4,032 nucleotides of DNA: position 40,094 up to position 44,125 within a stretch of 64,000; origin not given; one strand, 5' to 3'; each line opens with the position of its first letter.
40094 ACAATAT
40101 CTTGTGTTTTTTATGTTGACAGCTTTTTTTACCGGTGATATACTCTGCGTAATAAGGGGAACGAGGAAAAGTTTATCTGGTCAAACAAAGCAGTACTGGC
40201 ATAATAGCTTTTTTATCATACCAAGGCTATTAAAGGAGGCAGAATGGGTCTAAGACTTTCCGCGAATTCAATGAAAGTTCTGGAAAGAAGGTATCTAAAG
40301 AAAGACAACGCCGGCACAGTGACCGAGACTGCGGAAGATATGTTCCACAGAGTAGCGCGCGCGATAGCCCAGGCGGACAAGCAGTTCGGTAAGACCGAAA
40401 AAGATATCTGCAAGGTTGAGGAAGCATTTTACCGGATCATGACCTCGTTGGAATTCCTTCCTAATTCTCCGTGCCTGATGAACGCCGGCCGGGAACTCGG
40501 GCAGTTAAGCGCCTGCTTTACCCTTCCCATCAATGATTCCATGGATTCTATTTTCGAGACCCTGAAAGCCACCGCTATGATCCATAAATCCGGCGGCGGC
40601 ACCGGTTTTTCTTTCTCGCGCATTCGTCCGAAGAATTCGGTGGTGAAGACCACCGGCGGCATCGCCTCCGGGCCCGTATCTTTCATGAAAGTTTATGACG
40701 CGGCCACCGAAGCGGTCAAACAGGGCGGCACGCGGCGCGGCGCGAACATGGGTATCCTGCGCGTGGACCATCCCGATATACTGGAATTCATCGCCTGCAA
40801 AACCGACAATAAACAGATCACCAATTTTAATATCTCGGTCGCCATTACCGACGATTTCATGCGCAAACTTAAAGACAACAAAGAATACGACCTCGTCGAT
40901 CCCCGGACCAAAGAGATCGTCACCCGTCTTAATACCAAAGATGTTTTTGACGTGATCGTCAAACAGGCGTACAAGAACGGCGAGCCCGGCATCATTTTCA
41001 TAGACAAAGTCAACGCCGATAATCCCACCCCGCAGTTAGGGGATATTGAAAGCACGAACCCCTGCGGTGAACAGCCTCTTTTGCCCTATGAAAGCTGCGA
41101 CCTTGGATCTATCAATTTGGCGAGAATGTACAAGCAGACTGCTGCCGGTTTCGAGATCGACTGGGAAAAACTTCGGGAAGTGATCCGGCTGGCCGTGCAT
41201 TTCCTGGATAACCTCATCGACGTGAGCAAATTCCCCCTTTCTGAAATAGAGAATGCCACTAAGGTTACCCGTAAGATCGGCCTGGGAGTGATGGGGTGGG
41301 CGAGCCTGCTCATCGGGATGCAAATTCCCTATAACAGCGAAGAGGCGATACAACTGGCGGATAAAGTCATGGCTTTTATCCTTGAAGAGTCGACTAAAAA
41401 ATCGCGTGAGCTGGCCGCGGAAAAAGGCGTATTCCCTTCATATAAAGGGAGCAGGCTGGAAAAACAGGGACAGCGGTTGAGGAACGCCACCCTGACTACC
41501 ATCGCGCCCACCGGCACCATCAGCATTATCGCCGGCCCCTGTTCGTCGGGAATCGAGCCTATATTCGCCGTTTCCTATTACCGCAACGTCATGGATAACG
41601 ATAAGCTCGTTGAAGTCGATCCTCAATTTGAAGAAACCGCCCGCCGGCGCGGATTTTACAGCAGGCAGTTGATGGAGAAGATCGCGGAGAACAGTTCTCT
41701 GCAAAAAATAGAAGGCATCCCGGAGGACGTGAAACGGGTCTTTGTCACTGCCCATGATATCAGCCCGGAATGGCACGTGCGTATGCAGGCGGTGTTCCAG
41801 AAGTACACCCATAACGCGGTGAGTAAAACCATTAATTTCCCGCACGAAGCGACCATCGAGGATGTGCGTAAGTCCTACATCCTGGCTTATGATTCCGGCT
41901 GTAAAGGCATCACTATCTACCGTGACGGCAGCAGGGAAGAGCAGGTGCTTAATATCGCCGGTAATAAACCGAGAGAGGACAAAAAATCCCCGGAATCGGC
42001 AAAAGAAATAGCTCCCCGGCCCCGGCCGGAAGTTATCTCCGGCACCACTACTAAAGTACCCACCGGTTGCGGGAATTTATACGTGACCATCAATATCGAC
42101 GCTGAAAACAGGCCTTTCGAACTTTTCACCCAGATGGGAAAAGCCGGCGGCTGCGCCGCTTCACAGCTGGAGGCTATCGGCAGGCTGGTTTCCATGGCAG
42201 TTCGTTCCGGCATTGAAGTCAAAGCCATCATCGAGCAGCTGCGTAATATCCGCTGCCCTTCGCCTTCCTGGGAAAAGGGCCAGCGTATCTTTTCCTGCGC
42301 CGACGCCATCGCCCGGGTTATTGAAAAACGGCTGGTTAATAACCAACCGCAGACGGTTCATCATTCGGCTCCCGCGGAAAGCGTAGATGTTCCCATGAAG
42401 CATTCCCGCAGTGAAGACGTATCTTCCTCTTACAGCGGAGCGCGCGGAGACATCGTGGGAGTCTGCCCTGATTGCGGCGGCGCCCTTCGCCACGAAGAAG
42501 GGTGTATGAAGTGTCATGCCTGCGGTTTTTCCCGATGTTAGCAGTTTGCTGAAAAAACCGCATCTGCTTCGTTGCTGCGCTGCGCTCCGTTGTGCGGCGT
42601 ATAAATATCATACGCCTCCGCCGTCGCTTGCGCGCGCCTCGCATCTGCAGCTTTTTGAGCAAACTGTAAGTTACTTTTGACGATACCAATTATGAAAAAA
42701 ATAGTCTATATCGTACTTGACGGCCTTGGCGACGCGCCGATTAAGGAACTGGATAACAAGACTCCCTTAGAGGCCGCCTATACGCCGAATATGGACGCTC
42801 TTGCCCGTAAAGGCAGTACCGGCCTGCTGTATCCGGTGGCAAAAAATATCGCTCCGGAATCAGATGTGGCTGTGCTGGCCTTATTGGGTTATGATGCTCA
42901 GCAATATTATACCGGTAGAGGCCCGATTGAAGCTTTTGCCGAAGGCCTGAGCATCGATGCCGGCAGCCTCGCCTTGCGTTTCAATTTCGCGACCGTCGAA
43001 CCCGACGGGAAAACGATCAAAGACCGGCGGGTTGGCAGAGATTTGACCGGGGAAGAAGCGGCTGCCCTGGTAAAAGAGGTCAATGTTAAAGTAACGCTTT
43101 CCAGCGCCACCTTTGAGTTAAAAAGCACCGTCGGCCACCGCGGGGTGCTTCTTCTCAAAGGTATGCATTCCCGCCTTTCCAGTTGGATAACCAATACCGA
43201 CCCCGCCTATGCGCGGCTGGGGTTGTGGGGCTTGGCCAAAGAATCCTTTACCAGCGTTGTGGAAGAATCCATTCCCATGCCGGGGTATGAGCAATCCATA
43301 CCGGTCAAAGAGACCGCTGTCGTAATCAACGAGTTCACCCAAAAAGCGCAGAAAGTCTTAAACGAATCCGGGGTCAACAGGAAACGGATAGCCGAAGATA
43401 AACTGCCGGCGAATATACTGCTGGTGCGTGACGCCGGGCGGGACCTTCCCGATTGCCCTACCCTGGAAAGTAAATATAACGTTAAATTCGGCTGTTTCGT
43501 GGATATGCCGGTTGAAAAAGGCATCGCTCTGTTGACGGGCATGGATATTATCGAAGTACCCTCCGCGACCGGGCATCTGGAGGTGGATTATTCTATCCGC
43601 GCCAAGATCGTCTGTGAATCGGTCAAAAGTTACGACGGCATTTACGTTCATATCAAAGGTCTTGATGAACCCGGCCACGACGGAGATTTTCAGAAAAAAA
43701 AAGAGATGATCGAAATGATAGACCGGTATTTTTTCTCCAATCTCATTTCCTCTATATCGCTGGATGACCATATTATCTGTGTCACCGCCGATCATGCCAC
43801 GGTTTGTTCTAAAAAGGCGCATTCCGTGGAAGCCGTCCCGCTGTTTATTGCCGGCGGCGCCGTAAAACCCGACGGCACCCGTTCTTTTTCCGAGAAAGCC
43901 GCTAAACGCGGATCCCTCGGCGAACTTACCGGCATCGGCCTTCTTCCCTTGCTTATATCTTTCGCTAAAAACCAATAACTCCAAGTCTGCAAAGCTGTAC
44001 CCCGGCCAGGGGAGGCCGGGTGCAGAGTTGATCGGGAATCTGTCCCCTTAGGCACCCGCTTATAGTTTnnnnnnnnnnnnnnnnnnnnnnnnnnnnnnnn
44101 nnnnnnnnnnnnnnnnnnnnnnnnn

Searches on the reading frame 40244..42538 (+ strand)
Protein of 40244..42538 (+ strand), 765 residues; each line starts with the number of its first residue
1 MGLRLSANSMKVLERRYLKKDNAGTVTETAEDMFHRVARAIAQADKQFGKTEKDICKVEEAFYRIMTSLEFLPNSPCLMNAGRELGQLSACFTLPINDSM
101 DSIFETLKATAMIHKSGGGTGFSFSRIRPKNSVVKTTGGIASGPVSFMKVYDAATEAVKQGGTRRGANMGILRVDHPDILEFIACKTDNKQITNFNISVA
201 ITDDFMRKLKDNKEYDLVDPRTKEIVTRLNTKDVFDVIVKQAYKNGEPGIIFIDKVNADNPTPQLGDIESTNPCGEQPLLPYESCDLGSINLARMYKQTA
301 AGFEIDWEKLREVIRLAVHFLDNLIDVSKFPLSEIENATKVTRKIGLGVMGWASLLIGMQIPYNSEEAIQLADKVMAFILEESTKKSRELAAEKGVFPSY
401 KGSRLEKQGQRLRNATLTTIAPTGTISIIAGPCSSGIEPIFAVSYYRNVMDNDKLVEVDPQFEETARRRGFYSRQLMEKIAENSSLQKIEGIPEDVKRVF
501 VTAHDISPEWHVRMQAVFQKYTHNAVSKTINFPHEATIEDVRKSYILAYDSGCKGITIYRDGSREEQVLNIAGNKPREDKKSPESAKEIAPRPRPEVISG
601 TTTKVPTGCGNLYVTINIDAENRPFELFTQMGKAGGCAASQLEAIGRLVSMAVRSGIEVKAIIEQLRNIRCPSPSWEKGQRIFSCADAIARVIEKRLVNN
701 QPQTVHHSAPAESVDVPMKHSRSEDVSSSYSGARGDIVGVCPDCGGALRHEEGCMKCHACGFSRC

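Call 39: search_protein_families(library=pfam, proteins=[window:40244-42538:+], max_evalue=0.00001)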
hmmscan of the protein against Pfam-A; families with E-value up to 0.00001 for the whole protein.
window:40244-42538:+ (765 aa): 3 families
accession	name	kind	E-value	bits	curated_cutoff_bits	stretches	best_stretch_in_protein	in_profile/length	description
PF02867.20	Ribonuc_red_lgC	-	4.8e-140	468.1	23.9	1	89-559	1-523/523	Ribonucleotide reductase, barrel domain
PF00317.26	Ribonuc_red_lgN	-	4.8e-25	87.9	28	1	4-86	2-77/77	Ribonucleotide reductase, all-alpha domain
PF12637.14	TSCPD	-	5.7e-22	78.3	22.8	1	603-695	5-86/88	TSCPD domain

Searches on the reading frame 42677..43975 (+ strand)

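Call 39: search_protein_families(library=pfam, proteins=[window:42677-43975:+], max_evalue=0.00001)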
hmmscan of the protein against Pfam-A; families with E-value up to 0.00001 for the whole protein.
window:42677-43975:+ (433 aa): 2 families
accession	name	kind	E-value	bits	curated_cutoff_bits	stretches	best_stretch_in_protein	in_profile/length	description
PF10143.14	PhosphMutase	-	1e-42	146.3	21.5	1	43-234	1-170/170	2,3-bisphosphoglycerate-independent phosphoglycerate mutase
PF01676.23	Metalloenzyme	-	6.3e-39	134.4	24.3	1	7-419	1-242/252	Metalloenzyme superfamily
